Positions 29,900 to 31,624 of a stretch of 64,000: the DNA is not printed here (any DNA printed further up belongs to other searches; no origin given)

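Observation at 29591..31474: Putative RiPP locus: Cys-free aromatic/Asp/Asn-rich precursor plus radical-SAM/SPASM maturase with RRE-like N-terminus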

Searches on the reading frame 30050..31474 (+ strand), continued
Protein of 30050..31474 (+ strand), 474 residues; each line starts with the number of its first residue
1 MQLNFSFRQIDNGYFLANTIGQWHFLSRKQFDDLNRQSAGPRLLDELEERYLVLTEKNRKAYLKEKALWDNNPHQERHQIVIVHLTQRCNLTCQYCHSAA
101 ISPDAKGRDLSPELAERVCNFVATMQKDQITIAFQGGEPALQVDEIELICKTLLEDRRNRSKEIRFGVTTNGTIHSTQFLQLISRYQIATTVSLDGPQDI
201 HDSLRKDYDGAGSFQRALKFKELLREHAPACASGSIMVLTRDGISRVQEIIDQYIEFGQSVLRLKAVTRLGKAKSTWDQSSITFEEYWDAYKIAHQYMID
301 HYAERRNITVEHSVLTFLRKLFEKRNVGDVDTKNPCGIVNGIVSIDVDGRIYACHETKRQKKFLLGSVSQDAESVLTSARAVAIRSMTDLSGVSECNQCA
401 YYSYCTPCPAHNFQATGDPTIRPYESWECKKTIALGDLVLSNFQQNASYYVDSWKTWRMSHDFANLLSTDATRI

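Call 51: predict_structure(alignment_id=A2)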
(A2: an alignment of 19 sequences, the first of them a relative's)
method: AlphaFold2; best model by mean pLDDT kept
length: 474 residues; sequences in the alignment: 19
mean_pLDDT: 88.1   pTM: 0.86
mean pLDDT of the five models: 88.1, 86.6, 86.1, 83.3, 82.3
residues with pLDDT >= 90: 266; 70-90: 181; 50-70: 23; < 50: 4
segments of 3 or more residues with pLDDT < 50: 471-474
pLDDT, mean of each block of 10 residues (from residue 1): 94 95 96 93 95 95 90 75 92 72 88 97 94 91 96 96 93 89 93 87 87 92 85 73 90 86 81 70 93 95 84 93 85 80 93 82 93 94 88 89 87 82 87 95 94 90 71 41
secondary structure, 60 per line:
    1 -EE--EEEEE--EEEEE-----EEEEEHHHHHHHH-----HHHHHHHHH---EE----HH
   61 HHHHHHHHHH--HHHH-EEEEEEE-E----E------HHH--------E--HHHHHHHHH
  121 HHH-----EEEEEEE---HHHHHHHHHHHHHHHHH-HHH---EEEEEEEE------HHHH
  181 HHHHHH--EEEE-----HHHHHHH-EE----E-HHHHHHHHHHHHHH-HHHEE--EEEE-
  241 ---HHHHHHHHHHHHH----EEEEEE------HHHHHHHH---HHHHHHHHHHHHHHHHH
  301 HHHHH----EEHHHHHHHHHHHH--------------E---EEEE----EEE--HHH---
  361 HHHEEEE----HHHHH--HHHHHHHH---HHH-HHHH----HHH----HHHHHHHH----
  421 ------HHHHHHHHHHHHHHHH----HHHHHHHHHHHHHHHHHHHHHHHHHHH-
elements in order: E6-10 E13-17 E23-27 H28-35 H41-49 H59-70 H73-76 E78-84 H112-123 E129-135 H139-155 E163-170 H177-186 E189-192 H198-204 H214-227 E236-239 H244-256 E261-266 H273-280 H284-305 H312-323 E342-345 E350-352 E364-367 H372-376 H379-386 H394-397 H409-416 H427-442 H447-473

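Call 52: search_protein_families(library=pfam, proteins=[L002:2254-3144:-, L002:3141-3500:-, L002:3497-4072:-, L005:3081-4355:-, L009:7091-10756:-, L009:4221-4583:+, L090:484-1158:+, L090:1459-1884:+, L090:1860-2345:+, L004:5748-6269:-], max_evalue=0.01)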
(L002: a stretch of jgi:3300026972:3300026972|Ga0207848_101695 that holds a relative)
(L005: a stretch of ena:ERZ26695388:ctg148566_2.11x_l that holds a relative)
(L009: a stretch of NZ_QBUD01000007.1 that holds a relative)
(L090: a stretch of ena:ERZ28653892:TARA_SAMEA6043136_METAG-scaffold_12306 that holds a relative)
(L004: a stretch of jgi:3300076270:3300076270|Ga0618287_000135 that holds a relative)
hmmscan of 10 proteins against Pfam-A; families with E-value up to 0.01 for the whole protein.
L002:2254-3144:- (296 aa): 0 families

L002:3141-3500:- (119 aa): 0 families

L002:3497-4072:- (191 aa): 1 family
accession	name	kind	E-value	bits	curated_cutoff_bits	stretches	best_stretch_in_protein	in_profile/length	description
PF12236.14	Head-tail_con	-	7.2e-08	31.7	27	1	6-146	344-488/489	Bacteriophage head to tail connecting protein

L005:3081-4355:- (424 aa): 0 families

L009:7091-10756:- (1221 aa): 0 families

L009:4221-4583:+ (120 aa): 1 family
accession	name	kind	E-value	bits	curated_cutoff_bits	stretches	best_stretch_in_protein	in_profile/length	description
PF11614.14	FixG_C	-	0.00017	22.1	25.6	1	19-96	27-102/119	IG-like fold at C-terminal of FixG, putative oxidoreductase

L090:484-1158:+ (224 aa): 1 family
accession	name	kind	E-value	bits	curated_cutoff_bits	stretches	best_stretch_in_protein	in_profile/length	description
PF00092.34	VWA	-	0.00014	22.6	23.8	1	45-195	2-155/174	von Willebrand factor type A domain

L090:1459-1884:+ (141 aa): 0 families

L090:1860-2345:+ (161 aa): 0 families

L004:5748-6269:- (173 aa): 0 families

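Call 54: search_solved_structures(query=A2, max_evalue=0.001, show_alignments=2)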
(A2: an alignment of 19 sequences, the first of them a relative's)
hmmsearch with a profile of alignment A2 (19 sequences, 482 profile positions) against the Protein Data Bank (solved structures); distinct sequences matched with E-value up to 0.001: 24.
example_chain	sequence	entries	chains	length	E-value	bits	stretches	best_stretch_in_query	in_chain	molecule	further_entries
5wgg_A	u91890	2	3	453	2e-36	128.7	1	59-432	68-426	Radical SAM domain protein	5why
4k37_A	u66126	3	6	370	2.2e-27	98.8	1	104-420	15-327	Anaerobic sulfatase-maturating enzyme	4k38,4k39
4k36_A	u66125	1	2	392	3.9e-27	98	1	104-420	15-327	Anaerobic sulfatase-maturating enzyme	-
9gm3_A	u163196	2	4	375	6.4e-25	90.7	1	95-254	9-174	ChlB radical SAM domain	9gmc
8vpo_A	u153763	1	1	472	4.6e-22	81.3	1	58-267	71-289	Radical SAM core domain-containing protein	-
6efn_A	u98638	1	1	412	1.5e-15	59.8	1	97-305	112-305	Sporulation killing factor maturation protein SkfB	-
8wm2_A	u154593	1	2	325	2e-06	29.7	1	102-209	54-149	Fe-S radical SAM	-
9dfu_A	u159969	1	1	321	4.9e-06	28.4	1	98-197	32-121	Radical SAM core domain-containing protein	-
7n7i_A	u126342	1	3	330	1.9e-05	26.5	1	98-210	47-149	Viperin-like enzyme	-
9dgw_A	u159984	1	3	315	2e-05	26.4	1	98-210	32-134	Radical SAM core domain-containing protein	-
9dfw_A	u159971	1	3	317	2.1e-05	26.3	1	98-210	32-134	Radical SAM core domain-containing protein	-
6b4c_A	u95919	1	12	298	2.2e-05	26.3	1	99-210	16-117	Viperin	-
2fb2_A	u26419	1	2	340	5.1e-05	25.1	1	100-211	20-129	Molybdenum cofactor biosynthesis protein A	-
1tv7_A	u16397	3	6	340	6.1e-05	24.8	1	100-211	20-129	Molybdenum cofactor biosynthesis protein A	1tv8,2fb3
9dfn_A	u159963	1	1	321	7e-05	24.6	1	100-197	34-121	Radical SAM core domain-containing protein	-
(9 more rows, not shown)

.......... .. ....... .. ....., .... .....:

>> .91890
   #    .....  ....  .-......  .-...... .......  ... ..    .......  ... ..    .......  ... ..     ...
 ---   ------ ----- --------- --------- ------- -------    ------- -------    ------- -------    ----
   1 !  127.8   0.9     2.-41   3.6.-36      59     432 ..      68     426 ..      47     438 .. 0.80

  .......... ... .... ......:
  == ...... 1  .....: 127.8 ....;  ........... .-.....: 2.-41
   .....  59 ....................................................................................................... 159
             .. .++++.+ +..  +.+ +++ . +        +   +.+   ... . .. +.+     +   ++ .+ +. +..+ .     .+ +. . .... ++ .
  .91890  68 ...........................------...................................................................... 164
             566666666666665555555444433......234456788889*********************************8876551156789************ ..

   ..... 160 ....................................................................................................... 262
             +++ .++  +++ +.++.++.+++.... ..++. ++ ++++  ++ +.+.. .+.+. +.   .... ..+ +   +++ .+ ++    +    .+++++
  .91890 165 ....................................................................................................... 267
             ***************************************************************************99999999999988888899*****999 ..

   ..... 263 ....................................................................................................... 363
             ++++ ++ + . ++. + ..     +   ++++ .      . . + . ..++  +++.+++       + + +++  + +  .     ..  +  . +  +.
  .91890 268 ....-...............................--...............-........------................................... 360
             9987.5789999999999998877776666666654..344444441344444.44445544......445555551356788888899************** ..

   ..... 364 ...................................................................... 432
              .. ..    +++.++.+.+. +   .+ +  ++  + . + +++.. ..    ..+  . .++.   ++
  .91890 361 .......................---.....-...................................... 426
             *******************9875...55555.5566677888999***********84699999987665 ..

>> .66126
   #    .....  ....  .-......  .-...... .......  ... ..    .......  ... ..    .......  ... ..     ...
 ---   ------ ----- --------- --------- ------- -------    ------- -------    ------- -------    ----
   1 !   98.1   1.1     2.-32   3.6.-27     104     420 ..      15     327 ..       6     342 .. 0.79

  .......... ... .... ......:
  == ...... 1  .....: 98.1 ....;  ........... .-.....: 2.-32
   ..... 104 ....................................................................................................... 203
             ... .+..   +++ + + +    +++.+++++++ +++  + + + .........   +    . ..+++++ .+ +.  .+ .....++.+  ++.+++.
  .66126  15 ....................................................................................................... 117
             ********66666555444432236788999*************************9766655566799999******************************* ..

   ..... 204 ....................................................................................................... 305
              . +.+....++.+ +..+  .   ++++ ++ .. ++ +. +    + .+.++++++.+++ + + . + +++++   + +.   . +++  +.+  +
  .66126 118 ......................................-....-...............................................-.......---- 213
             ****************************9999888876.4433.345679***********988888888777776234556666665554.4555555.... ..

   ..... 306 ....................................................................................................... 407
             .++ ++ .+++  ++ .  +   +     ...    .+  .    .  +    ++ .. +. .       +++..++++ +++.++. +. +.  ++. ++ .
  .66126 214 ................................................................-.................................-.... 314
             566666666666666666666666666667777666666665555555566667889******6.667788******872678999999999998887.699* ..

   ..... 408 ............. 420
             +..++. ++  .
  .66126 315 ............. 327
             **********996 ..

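Call 55: fold_search(model_id=the predicted structure, library=pdb)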
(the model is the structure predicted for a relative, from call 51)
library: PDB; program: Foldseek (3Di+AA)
matches with E <= 10: 1513; with E <= 0.001: 110
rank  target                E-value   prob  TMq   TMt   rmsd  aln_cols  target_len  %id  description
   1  5wgg_A                1.2e-22  1.00  0.64  0.69   7.7       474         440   17  Structural Insights into Thioether Bond Formation in the Biosynthesis of Sactipeptides (released 2017-07-26)
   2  5why_A                3.5e-22  1.00  0.66  0.74   7.9       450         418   17  Structural Insights into Thioether Bond Formation in the Biosynthesis of Sactipeptides (released 2017-07-26)
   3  5why_B                6.3e-22  1.00  0.65  0.72   7.9       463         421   17  Structural Insights into Thioether Bond Formation in the Biosynthesis of Sactipeptides (released 2017-07-26)
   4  4k37_A                1.5e-20  1.00  0.63  0.80   4.0       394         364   18  Native anSMEcpe with bound AdoMet (released 2013-05-08)
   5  4k36_B                3.3e-20  1.00  0.64  0.82   3.9       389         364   18  His6 tagged anSMEcpe with bound AdoMet (released 2013-05-08)
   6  4k37_B                5.2e-20  1.00  0.64  0.81   4.1       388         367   18  Native anSMEcpe with bound AdoMet (released 2013-05-08)
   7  4k38_B                7.0e-20  1.00  0.64  0.82   3.9       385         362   18  Native anSMEcpe with bound AdoMet and Kp18Cys peptide (released 2013-05-08)
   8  4k36_A                7.4e-20  1.00  0.64  0.78   4.0       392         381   17  His6 tagged anSMEcpe with bound AdoMet (released 2013-05-08)
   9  4k39_A                1.3e-19  1.00  0.65  0.83   3.6       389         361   17  Native anSMEcpe with bound AdoMet and Cp18Cys peptide (released 2013-05-08)
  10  4k38_A                3.7e-19  1.00  0.64  0.80   4.0       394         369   18  Native anSMEcpe with bound AdoMet and Kp18Cys peptide (released 2013-05-08)
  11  4k39_B                9.4e-19  1.00  0.65  0.84   3.5       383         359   18  Native anSMEcpe with bound AdoMet and Cp18Cys peptide (released 2013-05-08)
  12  9gm3_A                1.3e-17  1.00  0.63  0.78   4.1       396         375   19  Crystal structure of the complex formed between the radical SAM protein ChlB and the leader region of its precursor su (released 2025-06-25)
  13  9gmc_A                1.4e-17  1.00  0.62  0.78   4.4       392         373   18  Crystal structure of the complex formed between the radical SAM protein ChlB and the R3A mutant of ChlA (released 2025-06-25)
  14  9gm3_C                2.1e-17  1.00  0.60  0.74   4.6       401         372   18  Crystal structure of the complex formed between the radical SAM protein ChlB and the leader region of its precursor su (released 2025-06-25)
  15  9gmc_C                1.2e-16  1.00  0.61  0.77   4.6       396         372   18  Crystal structure of the complex formed between the radical SAM protein ChlB and the R3A mutant of ChlA (released 2025-06-25)
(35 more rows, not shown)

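Call 62: search_dna_similar(query=window:30050-31471:+, collection=plasmids, mode=protein, max_evalue=1e-20, max_rows=15)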
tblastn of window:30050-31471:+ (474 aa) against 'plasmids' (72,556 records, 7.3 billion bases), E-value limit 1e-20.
Records with a match: 339; places in all: 340; records where one place covers at least 80% of the query: 331.
Best place of each record, by identity: <60% 339.
By first word of the organism name: Klebsiella 306; Rhizobium 8; Novosphingobium 3; Aeromonas 2; Roseomonas 2; Enterobacter 2; Sphingobium 2; Mesorhizobium 2; Methylobacter 1; Cupriavidus 1; and 10 more.
By predicted mobility (MOB-suite, as given by PLSDB): conjugative 271; non-mobilizable 64; mobilizable 4.
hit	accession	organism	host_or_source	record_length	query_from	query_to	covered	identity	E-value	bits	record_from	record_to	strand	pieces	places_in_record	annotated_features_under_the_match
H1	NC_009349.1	Aeromonas salmonicida subsp. salmonicida A449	-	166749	5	456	95%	26.1%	5e-36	149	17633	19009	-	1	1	hxsB: His-Xaa-Ser system radical SAM maturase HxsB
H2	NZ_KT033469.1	Aeromonas salmonicida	-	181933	5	456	95%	26.1%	5e-36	149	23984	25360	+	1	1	hxsB: His-Xaa-Ser system radical SAM maturase HxsB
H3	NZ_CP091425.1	Methylobacter sp. YRD-M1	isolate,wetland soil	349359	11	435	90%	27.0%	4e-39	159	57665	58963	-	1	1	hxsB: His-Xaa-Ser system radical SAM maturase HxsB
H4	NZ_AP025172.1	Cupriavidus sp. P-10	-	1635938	3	446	94%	25.7%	2e-38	156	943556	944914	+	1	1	none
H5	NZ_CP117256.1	Rhizobium tumorigenes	Rubus sp.,pure bacterial culture,Aerial ...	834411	4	457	96%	24.8%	4e-23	110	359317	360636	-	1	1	hxsB: His-Xaa-Ser system radical SAM maturase HxsB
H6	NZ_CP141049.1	Microvirga lotononidis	-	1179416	2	457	96%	24.3%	3e-31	135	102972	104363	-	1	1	none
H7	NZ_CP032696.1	Rhizobium jaguaris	Calliandra grandiflora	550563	7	440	92%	25.5%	1e-21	105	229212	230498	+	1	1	hxsB: His-Xaa-Ser system radical SAM maturase HxsB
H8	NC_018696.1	Paraburkholderia phenoliruptrix BR3459a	Mimosa flocculosa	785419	3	435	91%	25.5%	9e-31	133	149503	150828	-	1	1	hxsB: His-Xaa-Ser system radical SAM maturase HxsB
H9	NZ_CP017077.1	Novosphingobium resinovorum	single cell,soil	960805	11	446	92%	25.3%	2e-29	130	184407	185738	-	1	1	hxsB: His-Xaa-Ser system radical SAM maturase HxsB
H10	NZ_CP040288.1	Nostoc sp. C057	Phaeoceros,pure culture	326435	3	435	91%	25.4%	2e-30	132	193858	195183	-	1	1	hxsB: His-Xaa-Ser system radical SAM maturase HxsB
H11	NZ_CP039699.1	Novosphingobium sp. EMRT-2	cell,freshwater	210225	11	435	90%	25.8%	2e-29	129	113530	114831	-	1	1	hxsB: His-Xaa-Ser system radical SAM maturase HxsB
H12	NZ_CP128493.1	Novosphingobium resinovorum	pure cell culture,soil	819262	11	446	92%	25.1%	1e-28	127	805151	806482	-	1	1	hxsB: His-Xaa-Ser system radical SAM maturase HxsB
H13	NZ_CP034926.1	Roseomonas mucosa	Homo sapiens,tissue sample,Clinical, ...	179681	15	460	94%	24.5%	4e-30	132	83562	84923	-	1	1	hxsB: His-Xaa-Ser system radical SAM maturase HxsB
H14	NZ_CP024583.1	Roseomonas sp. FDAARGOS_362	Homo sapiens,peripheral Blood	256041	15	460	94%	24.5%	4e-30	132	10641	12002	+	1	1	hxsB: His-Xaa-Ser system radical SAM maturase HxsB | hypothetical protein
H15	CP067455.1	Klebsiella pneumoniae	Homo sapiens,wound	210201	3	420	88%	26.1%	2e-30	132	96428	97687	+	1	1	hxsB: His-Xaa-Ser system radical SAM maturase HxsB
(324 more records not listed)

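Call 64: get_annotated_region(hit=H3, flank=4000)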
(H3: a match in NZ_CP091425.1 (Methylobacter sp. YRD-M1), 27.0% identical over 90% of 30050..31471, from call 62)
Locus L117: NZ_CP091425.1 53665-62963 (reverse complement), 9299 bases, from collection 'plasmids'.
description: Methylobacter sp. YRD-M1 plasmid unnamed1, complete sequence
organism: Methylobacter sp. YRD-M1 (NCBI taxid 2911520)
taxonomy: Bacteria; Pseudomonadota; Gammaproteobacteria; Methylococcales; Methylococcaceae; Methylobacter; Methylobacter sp. YRD-M1
host: -; source: isolate,wetland soil; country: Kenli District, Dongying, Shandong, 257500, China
typing (MOB-suite, as given by PLSDB): non-mobilizable
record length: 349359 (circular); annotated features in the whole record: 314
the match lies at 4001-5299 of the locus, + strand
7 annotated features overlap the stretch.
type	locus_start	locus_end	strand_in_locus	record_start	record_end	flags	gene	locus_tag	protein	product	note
CDS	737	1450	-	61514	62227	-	-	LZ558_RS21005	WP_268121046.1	hypothetical protein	-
CDS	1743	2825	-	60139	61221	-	-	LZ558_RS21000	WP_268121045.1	DUF3644 domain-containing protein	-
CDS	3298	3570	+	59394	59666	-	-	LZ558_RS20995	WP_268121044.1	hypothetical protein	-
CDS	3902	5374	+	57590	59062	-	hxsB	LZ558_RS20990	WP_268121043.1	His-Xaa-Ser system radical SAM maturase HxsB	-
CDS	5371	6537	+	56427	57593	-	hxsC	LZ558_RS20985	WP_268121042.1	His-Xaa-Ser system radical SAM maturase HxsC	-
CDS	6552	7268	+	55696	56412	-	-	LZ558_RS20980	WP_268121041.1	thermonuclease family protein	-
CDS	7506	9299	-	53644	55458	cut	-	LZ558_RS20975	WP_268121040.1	hypothetical protein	-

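Call 65: get_annotated_region(hit=H4, flank=4000)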
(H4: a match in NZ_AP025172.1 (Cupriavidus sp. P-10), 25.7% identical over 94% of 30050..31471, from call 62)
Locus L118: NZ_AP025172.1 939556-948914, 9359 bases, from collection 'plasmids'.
description: Cupriavidus sp. P-10 plasmid pMTS1, complete sequence
organism: Cupriavidus sp. P-10 (NCBI taxid 2027911)
taxonomy: Bacteria; Pseudomonadota; Betaproteobacteria; Burkholderiales; Burkholderiaceae; Cupriavidus; Cupriavidus sp. P-10
host: -; source: -; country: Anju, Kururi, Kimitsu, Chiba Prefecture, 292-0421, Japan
typing (MOB-suite, as given by PLSDB): non-mobilizable
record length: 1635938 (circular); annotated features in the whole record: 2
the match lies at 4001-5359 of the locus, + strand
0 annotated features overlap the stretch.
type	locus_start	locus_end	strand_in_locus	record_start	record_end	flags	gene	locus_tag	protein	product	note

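Call 66: get_annotated_region(hit=H15, flank=3500)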
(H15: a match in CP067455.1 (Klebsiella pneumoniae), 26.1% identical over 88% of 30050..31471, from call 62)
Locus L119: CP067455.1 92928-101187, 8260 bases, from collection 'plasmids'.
description: Klebsiella pneumoniae strain ARLG-4884 plasmid pC877_1, complete sequence
organism: Klebsiella pneumoniae (NCBI taxid 573)
taxonomy: Bacteria; Pseudomonadota; Gammaproteobacteria; Enterobacterales; Enterobacteriaceae; Klebsiella; Klebsiella pneumoniae
host: -; source: Homo sapiens,wound; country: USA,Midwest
typing (MOB-suite, as given by PLSDB): conjugative; replicon IncFIB,IncFII,rep_cluster_2183; relaxase MOBF,MOBF; mating-pair formation MPF_F
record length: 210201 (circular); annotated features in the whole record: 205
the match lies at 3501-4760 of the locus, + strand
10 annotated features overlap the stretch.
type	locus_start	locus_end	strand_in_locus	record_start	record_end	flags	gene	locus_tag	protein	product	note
CDS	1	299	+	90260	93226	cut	-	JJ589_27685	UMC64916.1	Tn3-like element TnAs3 family transposase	-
CDS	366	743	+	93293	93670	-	-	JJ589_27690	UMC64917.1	GNAT family N-acetyltransferase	-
CDS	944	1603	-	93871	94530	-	-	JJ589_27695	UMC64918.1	type A-1 chloramphenicol O-acetyltransferase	-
predicted_resistance_gene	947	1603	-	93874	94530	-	catA1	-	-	type A-1 chloramphenicol O-acetyltransferase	predicted by amrfinderplus; class PHENICOL; identity 100.0%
CDS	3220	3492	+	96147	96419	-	hxsD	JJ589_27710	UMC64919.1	His-Xaa-Ser system protein HxsD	-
CDS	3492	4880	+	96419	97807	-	hxsB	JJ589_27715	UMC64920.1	His-Xaa-Ser system radical SAM maturase HxsB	-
CDS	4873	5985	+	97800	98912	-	hxsC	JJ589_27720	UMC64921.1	His-Xaa-Ser system radical SAM maturase HxsC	-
CDS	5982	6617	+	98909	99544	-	hxsA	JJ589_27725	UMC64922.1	His-Xaa-Ser repeat protein HxsA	-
CDS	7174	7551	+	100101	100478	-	-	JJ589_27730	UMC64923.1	IS66 family insertion sequence hypothetical protein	-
CDS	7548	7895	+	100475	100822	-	tnpB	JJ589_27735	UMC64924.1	IS66 family insertion sequence element accessory protein TnpB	-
